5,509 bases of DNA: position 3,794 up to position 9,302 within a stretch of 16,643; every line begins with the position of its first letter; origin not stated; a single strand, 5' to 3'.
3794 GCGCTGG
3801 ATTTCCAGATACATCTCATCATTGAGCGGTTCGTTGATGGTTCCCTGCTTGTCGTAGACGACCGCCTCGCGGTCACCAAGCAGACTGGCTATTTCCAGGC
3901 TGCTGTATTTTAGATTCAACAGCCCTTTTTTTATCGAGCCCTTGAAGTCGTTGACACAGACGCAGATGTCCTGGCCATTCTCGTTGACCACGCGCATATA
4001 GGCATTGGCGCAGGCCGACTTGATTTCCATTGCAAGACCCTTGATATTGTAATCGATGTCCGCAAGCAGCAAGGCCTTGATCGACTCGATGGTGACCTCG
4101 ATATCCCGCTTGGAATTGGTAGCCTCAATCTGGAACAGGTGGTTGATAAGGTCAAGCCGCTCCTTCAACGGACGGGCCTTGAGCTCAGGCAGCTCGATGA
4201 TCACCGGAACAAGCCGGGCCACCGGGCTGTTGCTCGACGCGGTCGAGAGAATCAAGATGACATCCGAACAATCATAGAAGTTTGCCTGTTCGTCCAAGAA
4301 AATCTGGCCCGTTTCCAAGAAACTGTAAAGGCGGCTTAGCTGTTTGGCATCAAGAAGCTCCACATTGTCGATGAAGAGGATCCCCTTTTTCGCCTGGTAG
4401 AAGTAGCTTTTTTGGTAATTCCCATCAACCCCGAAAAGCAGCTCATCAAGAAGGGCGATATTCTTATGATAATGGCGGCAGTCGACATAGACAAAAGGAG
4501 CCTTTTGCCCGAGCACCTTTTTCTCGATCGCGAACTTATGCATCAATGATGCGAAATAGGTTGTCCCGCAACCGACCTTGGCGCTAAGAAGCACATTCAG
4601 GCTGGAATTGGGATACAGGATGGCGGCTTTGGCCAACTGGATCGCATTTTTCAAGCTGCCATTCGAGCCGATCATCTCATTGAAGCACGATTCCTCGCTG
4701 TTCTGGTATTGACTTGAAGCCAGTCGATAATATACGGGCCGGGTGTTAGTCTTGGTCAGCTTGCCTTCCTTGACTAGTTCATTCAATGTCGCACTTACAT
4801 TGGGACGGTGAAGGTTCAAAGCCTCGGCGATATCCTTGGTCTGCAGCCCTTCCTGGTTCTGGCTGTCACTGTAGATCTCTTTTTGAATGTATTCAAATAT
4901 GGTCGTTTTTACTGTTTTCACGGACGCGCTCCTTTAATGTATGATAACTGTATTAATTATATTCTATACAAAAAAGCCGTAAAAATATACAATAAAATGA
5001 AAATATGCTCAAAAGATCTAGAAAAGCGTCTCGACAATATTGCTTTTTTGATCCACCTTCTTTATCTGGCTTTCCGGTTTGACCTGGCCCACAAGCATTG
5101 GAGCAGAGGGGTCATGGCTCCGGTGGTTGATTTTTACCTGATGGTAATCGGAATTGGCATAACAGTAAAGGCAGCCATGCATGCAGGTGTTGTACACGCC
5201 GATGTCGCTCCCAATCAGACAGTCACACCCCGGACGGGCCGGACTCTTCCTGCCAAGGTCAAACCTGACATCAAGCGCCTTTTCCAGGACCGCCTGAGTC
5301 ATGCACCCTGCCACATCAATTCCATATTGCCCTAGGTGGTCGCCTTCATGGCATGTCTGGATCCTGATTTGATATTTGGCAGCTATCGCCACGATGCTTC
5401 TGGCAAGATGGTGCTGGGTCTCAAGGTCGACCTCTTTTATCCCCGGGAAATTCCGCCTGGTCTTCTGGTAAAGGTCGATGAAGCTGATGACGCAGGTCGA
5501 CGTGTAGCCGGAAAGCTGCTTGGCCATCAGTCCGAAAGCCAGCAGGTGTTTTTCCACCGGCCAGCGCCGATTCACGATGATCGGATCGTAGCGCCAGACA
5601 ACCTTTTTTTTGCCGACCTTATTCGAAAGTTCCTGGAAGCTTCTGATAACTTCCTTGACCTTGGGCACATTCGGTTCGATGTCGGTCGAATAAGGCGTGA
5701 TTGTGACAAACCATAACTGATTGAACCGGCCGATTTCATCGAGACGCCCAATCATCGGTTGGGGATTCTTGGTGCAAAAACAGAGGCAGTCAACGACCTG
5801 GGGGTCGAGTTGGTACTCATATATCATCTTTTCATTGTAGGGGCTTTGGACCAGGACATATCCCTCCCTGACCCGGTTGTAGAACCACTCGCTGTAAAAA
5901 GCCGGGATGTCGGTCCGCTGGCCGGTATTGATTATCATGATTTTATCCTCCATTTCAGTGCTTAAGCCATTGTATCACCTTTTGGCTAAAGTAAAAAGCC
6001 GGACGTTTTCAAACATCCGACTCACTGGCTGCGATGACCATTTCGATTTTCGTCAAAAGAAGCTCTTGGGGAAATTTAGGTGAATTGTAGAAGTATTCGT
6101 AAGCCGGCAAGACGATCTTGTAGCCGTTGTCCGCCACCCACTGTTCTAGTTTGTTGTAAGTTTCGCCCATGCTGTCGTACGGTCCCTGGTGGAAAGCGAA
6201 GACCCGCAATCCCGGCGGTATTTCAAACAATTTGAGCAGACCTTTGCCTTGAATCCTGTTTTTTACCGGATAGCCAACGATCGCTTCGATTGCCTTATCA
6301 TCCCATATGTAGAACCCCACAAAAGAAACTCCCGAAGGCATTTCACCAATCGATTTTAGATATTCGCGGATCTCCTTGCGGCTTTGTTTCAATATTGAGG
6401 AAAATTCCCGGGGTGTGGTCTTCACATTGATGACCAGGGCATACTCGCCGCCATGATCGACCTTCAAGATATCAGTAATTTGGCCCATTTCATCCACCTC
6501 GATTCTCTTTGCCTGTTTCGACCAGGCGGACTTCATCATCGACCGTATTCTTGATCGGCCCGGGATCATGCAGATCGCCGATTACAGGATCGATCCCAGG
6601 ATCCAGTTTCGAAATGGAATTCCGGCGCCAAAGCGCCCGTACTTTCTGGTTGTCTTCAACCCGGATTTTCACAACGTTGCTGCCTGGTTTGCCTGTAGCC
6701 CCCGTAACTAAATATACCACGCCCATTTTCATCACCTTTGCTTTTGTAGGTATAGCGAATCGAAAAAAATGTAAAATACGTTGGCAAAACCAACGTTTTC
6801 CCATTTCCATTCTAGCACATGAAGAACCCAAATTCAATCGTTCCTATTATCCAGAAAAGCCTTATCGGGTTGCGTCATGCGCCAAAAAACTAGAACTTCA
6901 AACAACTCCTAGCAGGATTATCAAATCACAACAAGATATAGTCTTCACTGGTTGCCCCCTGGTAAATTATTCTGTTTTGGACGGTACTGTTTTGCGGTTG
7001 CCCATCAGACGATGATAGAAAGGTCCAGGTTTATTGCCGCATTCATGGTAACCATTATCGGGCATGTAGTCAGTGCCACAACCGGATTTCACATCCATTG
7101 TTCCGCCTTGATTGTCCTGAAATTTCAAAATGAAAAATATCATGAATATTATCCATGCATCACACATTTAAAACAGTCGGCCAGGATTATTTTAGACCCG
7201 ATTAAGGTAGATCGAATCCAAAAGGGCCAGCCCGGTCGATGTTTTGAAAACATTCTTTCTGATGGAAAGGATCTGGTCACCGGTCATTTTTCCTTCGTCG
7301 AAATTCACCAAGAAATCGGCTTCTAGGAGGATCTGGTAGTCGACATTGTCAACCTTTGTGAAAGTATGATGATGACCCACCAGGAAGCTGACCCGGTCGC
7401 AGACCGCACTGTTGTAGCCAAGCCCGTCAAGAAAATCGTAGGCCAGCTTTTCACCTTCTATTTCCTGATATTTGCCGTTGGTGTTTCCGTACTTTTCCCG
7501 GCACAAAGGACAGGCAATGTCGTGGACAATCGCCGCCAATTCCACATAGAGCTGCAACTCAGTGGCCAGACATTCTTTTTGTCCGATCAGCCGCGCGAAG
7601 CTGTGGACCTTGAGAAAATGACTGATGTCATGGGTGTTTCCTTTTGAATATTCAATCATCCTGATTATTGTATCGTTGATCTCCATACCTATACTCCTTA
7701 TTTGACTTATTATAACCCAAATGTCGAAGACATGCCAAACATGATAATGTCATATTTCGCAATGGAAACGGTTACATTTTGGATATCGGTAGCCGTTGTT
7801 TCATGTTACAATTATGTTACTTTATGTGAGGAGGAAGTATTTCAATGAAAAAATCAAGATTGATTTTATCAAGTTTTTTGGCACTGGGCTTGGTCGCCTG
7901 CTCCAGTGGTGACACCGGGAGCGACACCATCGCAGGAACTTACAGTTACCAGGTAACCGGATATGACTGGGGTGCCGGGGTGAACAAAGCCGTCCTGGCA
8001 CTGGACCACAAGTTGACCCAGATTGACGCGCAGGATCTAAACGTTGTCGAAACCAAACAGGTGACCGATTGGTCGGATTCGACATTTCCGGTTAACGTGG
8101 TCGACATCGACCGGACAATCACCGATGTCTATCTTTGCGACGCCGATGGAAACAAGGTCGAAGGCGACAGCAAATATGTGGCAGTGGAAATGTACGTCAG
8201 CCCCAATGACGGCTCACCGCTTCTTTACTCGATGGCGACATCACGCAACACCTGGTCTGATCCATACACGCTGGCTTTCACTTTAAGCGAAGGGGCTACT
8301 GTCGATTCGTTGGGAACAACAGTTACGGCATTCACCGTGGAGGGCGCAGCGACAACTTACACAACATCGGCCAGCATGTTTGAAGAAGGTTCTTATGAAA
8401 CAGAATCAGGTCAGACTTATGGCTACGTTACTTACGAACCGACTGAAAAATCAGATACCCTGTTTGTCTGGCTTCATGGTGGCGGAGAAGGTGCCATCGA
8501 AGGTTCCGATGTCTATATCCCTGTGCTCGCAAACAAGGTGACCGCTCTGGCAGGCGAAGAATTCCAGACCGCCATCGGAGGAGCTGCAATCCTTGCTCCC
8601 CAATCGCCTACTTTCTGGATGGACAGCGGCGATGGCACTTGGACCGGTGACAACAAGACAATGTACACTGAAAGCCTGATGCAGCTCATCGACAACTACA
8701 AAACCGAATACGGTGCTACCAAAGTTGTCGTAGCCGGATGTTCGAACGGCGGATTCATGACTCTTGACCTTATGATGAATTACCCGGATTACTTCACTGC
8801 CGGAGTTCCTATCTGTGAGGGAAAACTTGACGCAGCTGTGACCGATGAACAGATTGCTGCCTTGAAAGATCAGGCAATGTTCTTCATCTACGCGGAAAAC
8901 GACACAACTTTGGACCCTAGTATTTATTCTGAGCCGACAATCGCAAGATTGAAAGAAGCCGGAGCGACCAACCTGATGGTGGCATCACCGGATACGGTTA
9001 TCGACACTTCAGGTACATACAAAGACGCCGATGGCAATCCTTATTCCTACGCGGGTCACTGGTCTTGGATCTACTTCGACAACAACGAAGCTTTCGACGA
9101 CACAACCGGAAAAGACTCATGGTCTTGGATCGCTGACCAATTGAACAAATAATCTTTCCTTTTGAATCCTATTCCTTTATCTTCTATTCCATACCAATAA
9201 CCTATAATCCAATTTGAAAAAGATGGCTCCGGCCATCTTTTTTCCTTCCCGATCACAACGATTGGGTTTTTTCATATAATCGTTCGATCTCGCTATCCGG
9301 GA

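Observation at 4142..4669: LevR-family regulator whose sigma-54-activating AAA+ module looks catalytically dead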

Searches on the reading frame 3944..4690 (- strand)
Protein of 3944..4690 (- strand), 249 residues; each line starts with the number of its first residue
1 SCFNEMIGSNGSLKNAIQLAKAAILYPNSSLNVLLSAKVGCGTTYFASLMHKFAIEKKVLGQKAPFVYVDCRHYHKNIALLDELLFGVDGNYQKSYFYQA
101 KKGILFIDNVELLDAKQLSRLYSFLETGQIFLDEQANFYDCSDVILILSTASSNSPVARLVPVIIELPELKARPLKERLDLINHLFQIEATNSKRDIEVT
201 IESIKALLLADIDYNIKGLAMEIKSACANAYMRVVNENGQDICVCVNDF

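Call 12: search_solved_structures(query=window:3944-4690:-, max_evalue=1, show_alignments=3)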
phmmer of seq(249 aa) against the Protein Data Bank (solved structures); distinct sequences matched with E-value up to 1: 11.
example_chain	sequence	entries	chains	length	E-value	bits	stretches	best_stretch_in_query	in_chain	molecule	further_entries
7v2b_A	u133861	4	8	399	0.0097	18.7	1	30-139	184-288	VpsR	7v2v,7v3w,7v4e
1ny6_A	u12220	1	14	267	0.017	17.9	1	32-224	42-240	transcriptional regulator (NtrC family)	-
4ly6_A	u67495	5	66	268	0.018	17.9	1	32-224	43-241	Transcriptional regulator (NtrC family)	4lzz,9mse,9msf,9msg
7vbs_A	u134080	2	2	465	0.031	17.1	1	26-131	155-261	Sigma-54 dependent trancsriptional regulator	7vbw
1ny5_A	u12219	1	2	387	0.032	17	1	32-224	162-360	transcriptional regulator (NtrC family)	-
3m0e_A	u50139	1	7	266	0.033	17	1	32-224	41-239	Transcriptional regulator (NtrC family)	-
3dzd_A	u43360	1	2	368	0.049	16.4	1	27-130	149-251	Transcriptional regulator (NtrC family)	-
4l4u_A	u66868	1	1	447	0.072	15.9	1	32-224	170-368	Transcriptional regulator (NtrC family)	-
8zrs_A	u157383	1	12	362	0.48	13.2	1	94-195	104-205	Caseinolytic peptidase B protein homolog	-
4bs1_B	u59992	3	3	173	0.55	13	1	32-131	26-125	TRANSCRIPTIONAL REGULATOR (NTRC FAMILY) | TRANSCRIPTIONAL REGULATOR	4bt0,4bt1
8zr0_A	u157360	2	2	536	0.93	12.2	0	95-195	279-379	Caseinolytic peptidase B protein homolog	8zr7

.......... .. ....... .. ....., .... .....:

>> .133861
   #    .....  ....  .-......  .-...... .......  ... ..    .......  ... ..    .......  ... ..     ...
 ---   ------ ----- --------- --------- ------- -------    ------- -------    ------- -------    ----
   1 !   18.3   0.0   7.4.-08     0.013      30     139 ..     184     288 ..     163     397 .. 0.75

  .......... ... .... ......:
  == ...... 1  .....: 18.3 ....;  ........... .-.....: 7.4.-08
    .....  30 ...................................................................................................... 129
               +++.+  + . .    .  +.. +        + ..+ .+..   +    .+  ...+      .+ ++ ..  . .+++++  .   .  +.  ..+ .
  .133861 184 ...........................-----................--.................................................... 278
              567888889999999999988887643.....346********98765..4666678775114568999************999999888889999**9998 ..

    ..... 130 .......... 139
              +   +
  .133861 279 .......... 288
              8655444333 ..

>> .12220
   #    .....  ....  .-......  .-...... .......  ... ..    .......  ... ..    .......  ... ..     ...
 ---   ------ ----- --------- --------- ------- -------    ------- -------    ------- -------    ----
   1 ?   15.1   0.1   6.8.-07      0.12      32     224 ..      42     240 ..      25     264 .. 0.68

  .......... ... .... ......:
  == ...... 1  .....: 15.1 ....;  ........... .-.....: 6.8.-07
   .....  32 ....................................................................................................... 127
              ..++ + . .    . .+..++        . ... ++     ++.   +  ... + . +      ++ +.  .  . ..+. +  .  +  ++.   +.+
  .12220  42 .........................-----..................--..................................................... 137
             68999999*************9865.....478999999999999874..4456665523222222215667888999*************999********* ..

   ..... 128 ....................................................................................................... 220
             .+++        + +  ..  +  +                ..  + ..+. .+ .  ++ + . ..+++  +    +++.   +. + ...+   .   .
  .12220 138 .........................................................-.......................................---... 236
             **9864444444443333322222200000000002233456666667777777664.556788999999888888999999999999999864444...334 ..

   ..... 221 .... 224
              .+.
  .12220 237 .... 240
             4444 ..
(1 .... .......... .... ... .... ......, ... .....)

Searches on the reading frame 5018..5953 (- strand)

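Call 18: search_protein_families(library=pfam, proteins=[window:5018-5953:-], max_evalue=0.001)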
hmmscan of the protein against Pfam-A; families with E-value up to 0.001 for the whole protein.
window:5018-5953:- (311 aa): 1 family
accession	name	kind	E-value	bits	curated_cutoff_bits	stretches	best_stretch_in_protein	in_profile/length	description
PF08902.16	DUF1848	-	4.3e-98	328.7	30.5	1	7-266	1-262/262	Domain of unknown function (DUF1848)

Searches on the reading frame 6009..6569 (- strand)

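Call 18: search_protein_families(library=pfam, proteins=[window:6009-6569:-], max_evalue=0.001)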
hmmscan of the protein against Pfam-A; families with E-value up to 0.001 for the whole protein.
window:6009-6569:- (186 aa): 1 family
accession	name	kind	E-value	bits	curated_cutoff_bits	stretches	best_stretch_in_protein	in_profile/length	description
PF06445.20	GyrI-like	-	2e-12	48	26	1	52-170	21-146/155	GyrI-like small molecule binding domain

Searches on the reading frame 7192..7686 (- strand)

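Call 18: search_protein_families(library=pfam, proteins=[window:7192-7686:-], max_evalue=0.001)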
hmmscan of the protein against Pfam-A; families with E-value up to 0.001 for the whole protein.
window:7192-7686:- (164 aa): 1 family
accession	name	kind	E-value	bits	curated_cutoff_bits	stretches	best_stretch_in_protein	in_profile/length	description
PF01966.28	HD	-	9.8e-05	23.1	22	1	21-111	2-90/116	HD domain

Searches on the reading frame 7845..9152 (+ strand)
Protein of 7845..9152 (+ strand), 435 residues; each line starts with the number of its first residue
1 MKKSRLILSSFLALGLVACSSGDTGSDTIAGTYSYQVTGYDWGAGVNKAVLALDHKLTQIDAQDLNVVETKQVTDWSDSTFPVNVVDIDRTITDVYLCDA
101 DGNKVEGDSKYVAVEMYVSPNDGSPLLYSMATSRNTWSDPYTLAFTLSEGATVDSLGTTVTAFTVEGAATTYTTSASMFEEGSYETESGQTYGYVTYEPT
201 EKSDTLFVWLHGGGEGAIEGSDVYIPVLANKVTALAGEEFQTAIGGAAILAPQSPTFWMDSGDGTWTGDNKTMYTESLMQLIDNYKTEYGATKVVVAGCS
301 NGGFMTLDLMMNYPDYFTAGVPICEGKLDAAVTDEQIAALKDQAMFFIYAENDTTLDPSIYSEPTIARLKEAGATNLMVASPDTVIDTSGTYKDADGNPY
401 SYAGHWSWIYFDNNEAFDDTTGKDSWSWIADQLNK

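Call 18: search_protein_families(library=pfam, proteins=[window:7845-9152:+], max_evalue=0.001)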
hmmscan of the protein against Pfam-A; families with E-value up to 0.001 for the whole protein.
window:7845-9152:+ (435 aa): 2 families
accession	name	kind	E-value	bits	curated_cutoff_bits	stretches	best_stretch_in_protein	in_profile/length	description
PF18435.7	EstA_Ig_like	-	8.5e-11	42.5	26.7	1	37-142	6-104/120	Esterase Ig-like N-terminal domain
PF00326.27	Peptidase_S9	-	0.00026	21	22.6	1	268-322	42-94/213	Prolyl oligopeptidase family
